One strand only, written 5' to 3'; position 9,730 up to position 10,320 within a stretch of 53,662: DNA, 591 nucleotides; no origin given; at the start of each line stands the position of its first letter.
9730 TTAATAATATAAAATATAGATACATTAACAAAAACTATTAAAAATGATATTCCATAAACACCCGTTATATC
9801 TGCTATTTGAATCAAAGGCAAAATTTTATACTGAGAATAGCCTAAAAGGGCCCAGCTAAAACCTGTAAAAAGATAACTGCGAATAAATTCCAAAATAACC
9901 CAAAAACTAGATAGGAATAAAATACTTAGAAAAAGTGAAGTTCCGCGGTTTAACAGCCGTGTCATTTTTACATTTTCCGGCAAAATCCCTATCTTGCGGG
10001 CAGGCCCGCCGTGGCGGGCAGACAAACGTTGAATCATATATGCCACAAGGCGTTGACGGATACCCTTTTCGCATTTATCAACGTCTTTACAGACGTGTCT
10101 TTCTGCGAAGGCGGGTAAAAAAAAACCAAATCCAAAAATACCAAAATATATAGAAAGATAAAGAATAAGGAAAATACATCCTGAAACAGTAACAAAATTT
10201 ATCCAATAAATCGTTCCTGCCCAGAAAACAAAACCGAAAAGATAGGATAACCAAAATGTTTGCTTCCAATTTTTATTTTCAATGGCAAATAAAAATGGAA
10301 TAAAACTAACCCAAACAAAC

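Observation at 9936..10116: GC-rich repeat element inserted in-frame inside the essential lnt gene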

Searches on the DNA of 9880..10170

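Call 19: search_rna_families(source=window, start=9880, end=10170, threshold=evalue, max_evalue=10, show_alignments=3)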
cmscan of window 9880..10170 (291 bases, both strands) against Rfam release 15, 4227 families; matches with E-value up to 10: 3.
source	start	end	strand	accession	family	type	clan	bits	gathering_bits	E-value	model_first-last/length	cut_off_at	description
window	9914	9969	+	RF01733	atoC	Cis-reg;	-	17.4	50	1.2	1-93/93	no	atoC RNA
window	10029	10169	-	RF02030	tp2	Gene; sRNA;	-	17.4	50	2.7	1-114/114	no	tp2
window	10133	10152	-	RF02838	Ref55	Gene; sRNA;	-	17.1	43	7.5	1-54/54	no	Enterococcus sRNA 55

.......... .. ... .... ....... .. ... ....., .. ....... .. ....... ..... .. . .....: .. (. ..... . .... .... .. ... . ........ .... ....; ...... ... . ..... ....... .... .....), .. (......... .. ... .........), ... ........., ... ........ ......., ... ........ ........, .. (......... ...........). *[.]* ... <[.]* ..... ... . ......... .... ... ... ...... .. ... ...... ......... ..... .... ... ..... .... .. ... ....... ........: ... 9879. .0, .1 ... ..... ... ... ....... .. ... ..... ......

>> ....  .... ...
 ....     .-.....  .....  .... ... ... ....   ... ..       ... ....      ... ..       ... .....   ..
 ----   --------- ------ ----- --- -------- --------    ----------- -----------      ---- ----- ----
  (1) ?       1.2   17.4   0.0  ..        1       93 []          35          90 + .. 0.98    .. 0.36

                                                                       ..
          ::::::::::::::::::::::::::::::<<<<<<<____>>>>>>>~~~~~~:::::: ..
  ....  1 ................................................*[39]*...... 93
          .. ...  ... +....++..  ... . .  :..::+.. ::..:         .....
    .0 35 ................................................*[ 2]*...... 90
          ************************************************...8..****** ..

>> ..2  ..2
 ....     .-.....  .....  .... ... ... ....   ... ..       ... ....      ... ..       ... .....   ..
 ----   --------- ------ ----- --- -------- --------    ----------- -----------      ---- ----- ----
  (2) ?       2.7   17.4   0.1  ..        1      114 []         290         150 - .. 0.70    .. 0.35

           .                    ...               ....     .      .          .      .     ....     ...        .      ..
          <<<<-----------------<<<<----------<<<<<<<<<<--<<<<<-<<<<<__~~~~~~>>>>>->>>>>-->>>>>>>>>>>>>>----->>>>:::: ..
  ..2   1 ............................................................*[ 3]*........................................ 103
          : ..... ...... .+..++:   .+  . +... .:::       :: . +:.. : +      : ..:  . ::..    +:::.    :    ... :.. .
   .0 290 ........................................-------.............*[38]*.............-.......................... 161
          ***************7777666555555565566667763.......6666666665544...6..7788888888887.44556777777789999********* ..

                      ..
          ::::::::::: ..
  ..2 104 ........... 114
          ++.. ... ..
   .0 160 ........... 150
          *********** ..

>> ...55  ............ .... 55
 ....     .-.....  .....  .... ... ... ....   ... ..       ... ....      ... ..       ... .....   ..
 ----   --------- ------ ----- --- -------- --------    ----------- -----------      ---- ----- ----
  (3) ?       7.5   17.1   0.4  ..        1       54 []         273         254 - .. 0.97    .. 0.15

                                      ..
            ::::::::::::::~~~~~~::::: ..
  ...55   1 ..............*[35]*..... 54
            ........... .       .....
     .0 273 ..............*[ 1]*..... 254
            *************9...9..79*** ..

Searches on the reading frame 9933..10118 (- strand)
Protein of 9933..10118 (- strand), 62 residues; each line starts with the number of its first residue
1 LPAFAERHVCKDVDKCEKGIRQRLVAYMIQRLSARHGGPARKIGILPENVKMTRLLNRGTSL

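Call 62: search_protein_representatives(protein=window:9933-10118:-)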
Query: 62 residues. Proteins with E-value up to 0.001 (for the whole library): 0; up to 1e-10: 0; up to 1e-30: 0. The best 0 are listed.
